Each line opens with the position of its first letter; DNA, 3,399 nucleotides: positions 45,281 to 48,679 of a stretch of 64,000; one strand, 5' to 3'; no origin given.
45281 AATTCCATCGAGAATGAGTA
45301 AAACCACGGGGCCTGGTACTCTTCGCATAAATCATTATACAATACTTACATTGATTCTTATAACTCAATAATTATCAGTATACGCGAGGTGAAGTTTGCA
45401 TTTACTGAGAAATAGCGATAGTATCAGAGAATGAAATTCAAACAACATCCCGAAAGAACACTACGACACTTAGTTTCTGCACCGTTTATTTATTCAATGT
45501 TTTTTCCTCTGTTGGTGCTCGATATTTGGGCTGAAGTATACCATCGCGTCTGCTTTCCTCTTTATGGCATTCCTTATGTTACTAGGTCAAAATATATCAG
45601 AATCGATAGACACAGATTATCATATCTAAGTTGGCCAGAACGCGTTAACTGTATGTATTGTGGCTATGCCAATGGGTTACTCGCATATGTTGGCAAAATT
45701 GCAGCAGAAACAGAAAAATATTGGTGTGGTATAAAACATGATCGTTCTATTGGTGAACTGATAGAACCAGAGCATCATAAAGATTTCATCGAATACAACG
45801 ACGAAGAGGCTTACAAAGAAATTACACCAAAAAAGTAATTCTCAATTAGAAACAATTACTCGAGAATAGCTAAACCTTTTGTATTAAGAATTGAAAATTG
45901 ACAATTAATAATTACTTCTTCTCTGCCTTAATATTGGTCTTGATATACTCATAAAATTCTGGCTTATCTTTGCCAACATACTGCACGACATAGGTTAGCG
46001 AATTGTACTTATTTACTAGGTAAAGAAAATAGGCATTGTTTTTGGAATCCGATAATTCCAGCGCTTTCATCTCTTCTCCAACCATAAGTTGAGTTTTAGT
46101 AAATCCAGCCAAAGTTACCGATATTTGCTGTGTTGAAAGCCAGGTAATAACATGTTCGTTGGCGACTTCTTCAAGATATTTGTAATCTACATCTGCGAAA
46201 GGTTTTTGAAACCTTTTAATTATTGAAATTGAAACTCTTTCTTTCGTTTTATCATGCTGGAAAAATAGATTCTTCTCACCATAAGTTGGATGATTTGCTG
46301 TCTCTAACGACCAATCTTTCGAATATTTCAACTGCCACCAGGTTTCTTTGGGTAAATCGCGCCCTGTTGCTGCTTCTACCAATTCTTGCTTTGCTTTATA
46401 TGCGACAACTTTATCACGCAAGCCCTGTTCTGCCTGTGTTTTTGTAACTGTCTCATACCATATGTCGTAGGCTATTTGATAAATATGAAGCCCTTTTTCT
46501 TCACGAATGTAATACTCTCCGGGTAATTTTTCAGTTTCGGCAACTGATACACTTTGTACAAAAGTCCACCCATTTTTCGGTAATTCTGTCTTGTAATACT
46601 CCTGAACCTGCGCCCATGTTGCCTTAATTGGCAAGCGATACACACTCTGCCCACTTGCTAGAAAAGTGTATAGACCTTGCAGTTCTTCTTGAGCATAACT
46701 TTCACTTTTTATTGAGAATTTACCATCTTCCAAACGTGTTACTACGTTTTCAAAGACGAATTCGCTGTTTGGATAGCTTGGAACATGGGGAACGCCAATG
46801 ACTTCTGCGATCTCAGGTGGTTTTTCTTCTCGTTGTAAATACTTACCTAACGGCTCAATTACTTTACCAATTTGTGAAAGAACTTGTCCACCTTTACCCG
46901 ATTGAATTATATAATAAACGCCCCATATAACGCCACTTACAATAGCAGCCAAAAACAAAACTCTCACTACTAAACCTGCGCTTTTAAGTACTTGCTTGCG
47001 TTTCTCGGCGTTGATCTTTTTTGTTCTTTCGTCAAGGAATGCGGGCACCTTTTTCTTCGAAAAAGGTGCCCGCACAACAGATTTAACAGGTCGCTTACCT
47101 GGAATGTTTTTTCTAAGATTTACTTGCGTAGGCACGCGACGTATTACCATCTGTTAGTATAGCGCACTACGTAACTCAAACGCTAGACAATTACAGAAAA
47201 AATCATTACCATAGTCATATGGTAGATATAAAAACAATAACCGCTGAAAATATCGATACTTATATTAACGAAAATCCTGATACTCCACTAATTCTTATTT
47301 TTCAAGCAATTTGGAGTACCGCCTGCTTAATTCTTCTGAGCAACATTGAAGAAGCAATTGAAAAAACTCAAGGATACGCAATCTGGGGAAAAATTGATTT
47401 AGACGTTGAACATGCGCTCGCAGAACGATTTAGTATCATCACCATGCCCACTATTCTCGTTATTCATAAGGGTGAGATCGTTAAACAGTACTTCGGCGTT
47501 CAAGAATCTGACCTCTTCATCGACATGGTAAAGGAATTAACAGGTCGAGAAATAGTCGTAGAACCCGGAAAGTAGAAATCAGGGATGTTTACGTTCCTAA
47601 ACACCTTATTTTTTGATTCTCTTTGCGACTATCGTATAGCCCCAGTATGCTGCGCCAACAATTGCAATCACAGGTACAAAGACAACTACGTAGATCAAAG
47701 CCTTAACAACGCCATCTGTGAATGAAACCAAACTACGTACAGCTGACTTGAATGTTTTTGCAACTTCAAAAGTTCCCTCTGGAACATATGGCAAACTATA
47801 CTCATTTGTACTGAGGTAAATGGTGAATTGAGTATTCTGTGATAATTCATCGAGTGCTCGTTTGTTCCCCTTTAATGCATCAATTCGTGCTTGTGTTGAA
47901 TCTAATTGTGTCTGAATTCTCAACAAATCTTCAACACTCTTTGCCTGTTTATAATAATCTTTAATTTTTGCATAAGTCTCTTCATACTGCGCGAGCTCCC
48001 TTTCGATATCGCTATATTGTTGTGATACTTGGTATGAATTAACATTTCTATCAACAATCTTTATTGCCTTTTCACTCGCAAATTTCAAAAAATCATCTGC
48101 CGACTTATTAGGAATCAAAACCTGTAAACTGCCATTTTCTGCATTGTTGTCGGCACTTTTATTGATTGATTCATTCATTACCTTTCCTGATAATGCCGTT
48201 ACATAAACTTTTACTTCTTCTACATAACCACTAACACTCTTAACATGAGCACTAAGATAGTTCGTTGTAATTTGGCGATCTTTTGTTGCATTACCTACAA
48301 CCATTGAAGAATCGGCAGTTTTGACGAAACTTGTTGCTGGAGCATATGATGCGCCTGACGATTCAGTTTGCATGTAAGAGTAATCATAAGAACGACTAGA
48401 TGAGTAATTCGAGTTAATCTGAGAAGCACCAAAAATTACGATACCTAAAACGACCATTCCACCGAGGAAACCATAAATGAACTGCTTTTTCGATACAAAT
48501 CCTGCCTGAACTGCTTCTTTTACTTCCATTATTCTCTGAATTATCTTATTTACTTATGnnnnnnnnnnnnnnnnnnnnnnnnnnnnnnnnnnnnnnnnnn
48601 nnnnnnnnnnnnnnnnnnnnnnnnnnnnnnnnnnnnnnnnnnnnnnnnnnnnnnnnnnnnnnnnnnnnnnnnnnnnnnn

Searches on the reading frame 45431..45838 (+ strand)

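Call 3: search_protein_families(library=pfam, proteins=[window:45431-45838:+], max_evalue=0.01)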
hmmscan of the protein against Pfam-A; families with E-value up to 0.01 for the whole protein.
window:45431-45838:+ (135 aa): 1 family
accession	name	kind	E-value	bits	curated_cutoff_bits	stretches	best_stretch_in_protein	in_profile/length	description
PF01302.31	CAP_GLY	-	0.0074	16.6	26.5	0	77-108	8-38/65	CAP-Gly domain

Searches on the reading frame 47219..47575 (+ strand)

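Call 3: search_protein_families(library=pfam, proteins=[window:47219-47575:+], max_evalue=0.01)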
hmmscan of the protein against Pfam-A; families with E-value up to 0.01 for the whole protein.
window:47219-47575:+ (118 aa): 2 families
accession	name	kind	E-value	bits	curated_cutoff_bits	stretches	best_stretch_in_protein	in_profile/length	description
PF00085.26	Thioredoxin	-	1.2e-12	48.2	23.5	1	4-105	2-102/103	Thioredoxin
PF07449.17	HyaE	-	0.00026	21.4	22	1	6-94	13-102/108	Hydrogenase-1 expression protein HyaE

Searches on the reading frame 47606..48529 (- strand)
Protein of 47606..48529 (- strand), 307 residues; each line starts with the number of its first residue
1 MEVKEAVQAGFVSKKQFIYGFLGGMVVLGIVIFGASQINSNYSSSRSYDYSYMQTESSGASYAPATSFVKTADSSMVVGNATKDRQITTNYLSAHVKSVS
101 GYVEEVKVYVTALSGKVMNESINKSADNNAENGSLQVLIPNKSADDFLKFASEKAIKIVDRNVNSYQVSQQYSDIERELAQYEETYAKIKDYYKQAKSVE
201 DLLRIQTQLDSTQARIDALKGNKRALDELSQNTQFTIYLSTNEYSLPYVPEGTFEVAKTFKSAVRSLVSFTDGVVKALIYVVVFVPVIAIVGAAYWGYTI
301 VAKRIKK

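Call 3: search_protein_families(library=pfam, proteins=[window:47606-48529:-], max_evalue=0.01)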
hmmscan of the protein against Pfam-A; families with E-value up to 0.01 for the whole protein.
window:47606-48529:- (307 aa): 3 families
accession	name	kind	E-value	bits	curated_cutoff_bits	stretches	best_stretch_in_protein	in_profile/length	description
PF14257.11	DUF4349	-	1.3e-32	113.3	27.7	1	87-296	4-213/213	Domain of unknown function (DUF4349)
PF23991.1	DUF7310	-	0.0015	19.4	40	0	171-227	4-57/83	Coiled-coil region of unknown function (DUF7310)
PF06363.16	Picorna_P3A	-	0.0077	16.6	25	0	250-290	42-82/98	Picornaviridae P3A protein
